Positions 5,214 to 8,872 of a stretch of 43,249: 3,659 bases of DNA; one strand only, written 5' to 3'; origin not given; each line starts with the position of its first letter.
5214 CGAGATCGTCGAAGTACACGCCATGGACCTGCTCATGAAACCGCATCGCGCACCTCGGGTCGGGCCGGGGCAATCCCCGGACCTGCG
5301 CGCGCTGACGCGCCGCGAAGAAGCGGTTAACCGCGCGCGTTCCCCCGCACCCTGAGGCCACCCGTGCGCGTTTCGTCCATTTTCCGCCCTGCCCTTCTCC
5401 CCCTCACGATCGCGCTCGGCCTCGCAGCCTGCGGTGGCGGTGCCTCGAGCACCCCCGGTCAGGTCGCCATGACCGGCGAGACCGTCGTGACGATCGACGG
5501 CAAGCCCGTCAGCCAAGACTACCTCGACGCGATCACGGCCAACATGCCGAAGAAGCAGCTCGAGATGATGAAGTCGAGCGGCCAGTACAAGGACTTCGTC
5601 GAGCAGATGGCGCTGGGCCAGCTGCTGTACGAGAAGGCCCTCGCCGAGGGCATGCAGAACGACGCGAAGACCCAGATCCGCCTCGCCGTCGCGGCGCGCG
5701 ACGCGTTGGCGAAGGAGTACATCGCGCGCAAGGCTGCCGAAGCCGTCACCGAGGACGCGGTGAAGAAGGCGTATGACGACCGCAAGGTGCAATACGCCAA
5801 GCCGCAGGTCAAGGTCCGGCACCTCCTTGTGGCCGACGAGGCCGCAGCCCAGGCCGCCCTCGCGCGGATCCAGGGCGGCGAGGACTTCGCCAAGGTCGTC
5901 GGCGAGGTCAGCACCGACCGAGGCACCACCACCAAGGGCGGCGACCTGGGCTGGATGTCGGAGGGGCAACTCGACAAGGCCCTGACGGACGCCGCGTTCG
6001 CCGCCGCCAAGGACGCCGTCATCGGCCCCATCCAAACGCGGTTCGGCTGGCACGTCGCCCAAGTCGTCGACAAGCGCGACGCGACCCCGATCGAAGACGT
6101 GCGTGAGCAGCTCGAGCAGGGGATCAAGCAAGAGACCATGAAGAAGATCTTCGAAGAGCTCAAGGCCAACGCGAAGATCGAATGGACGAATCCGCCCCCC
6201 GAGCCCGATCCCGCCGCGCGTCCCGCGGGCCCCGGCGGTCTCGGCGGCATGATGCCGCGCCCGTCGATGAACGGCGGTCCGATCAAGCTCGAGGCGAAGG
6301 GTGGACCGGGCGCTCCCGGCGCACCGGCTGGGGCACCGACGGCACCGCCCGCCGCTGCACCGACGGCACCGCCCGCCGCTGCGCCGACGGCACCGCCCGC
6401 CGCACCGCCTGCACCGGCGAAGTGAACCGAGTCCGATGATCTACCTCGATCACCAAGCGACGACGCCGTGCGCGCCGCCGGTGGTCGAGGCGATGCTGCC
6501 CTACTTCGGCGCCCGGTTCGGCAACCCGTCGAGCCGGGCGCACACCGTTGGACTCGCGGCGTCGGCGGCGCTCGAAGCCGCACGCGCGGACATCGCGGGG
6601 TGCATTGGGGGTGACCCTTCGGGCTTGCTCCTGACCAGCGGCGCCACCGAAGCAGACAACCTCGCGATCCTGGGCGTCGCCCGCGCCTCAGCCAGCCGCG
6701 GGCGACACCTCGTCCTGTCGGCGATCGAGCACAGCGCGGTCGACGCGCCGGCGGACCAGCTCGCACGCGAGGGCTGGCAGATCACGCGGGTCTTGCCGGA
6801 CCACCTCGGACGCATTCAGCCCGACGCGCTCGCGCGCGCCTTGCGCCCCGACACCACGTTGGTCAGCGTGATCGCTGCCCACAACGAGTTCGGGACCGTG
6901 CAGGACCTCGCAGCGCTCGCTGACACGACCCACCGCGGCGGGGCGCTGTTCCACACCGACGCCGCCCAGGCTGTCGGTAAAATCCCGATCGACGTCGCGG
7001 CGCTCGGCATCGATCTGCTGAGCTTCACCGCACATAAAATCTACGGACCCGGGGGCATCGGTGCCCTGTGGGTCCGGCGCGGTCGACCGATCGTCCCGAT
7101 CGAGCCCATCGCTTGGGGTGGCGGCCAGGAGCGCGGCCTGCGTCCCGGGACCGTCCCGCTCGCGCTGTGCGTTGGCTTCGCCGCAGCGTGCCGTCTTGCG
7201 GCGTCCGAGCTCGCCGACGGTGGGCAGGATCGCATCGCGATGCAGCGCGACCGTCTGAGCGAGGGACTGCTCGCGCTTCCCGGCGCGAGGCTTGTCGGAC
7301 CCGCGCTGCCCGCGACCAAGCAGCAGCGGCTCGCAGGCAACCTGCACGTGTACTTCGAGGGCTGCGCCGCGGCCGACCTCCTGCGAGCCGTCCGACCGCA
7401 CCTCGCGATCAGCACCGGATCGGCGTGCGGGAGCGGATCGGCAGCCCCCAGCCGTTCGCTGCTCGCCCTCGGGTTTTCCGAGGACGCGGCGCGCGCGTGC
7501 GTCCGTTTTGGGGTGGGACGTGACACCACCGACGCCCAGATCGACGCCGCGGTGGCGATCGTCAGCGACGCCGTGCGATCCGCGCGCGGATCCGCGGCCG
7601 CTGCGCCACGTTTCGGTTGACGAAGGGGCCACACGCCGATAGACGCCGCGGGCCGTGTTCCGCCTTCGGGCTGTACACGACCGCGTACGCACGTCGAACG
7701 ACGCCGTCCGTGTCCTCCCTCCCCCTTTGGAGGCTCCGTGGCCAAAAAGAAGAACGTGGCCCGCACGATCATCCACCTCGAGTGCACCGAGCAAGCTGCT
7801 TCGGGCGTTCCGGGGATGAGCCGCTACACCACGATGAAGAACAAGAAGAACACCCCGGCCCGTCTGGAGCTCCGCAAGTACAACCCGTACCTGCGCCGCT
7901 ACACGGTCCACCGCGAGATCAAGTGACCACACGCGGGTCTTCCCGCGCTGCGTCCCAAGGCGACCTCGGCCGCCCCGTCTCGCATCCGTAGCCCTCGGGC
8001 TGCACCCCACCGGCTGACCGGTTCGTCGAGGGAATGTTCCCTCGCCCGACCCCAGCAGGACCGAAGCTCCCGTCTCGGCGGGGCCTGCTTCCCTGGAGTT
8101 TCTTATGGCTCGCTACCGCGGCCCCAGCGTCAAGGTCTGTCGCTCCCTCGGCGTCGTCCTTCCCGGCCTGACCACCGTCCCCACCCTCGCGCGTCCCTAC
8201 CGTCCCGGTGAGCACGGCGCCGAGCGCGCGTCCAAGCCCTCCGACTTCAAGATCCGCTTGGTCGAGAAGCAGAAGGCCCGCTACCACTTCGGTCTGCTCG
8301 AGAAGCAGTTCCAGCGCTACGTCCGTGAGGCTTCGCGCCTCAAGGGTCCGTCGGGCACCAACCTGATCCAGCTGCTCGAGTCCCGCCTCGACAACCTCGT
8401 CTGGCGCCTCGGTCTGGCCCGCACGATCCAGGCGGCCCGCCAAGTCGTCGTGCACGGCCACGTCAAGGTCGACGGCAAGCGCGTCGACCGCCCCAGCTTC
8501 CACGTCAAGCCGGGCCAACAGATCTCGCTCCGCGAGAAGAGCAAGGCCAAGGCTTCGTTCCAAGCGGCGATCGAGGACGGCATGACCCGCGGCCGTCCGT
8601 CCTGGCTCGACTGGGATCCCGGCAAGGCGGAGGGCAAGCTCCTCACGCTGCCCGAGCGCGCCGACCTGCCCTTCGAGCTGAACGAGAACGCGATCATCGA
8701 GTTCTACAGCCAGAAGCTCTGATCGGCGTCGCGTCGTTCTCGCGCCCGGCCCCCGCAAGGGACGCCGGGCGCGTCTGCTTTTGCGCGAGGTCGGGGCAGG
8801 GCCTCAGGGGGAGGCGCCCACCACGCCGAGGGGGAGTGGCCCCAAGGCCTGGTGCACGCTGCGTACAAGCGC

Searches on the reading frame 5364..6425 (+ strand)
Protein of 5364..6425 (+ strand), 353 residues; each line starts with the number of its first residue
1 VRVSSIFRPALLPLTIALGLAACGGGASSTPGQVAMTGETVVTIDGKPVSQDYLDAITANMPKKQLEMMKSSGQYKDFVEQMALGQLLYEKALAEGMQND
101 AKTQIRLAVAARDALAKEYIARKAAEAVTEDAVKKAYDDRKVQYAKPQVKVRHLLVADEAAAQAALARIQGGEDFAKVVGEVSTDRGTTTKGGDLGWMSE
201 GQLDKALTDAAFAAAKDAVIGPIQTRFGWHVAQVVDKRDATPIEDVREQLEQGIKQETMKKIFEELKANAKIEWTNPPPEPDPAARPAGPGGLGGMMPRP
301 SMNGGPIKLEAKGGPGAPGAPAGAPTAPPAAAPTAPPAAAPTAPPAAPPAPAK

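Call 10: search_protein_families(library=pfam, proteins=[window:5364-6425:+], max_evalue=0.01)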
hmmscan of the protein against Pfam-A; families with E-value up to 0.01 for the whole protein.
window:5364-6425:+ (353 aa): 3 families
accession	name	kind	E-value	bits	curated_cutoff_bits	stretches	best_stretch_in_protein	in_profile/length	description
PF13616.12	Rotamase_3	-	4.1e-19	69.7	22.5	1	140-238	10-116/116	PPIC-type PPIASE domain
PF13145.12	Rotamase_2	-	1.5e-18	68.1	27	1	128-248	1-121/121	PPIC-type PPIASE domain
PF00639.27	Rotamase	-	1.6e-17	64.7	21.7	1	159-234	19-95/97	PPIC-type PPIASE domain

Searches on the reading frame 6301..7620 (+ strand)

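Call 10: search_protein_families(library=pfam, proteins=[window:6301-7620:+], max_evalue=0.01)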
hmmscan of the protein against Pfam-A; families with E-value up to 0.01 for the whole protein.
window:6301-7620:+ (439 aa): 3 families
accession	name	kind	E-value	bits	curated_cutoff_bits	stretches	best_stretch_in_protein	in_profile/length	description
PF00266.25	Aminotran_5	-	3.5e-69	234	21.5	1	47-416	1-370/371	Aminotransferase class-V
PF01041.23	DegT_DnrJ_EryC1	-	0.00032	20.5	19.8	1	113-248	46-176/360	DegT/DnrJ/EryC1/StrS aminotransferase family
PF01212.27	Beta_elim_lyase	-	0.00097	19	27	1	104-223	46-171/288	Beta-eliminating lyase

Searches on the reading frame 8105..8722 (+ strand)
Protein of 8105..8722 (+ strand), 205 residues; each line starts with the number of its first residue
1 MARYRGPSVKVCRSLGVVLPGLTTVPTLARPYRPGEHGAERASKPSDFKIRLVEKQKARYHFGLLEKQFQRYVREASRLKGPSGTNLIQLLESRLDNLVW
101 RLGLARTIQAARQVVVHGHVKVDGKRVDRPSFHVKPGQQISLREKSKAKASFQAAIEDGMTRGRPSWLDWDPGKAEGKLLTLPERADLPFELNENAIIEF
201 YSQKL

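Call 10: search_protein_families(library=pfam, proteins=[window:8105-8722:+], max_evalue=0.01)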
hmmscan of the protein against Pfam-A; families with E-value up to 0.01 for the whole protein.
window:8105-8722:+ (205 aa): 2 families
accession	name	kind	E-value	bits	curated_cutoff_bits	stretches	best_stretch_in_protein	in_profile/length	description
PF00163.24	Ribosomal_S4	-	4.8e-20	72.5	23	1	3-92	1-95/95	Ribosomal protein S4/S9 N-terminal domain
PF01479.30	S4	-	1.7e-18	66.5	22.8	1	94-140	2-48/48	S4 domain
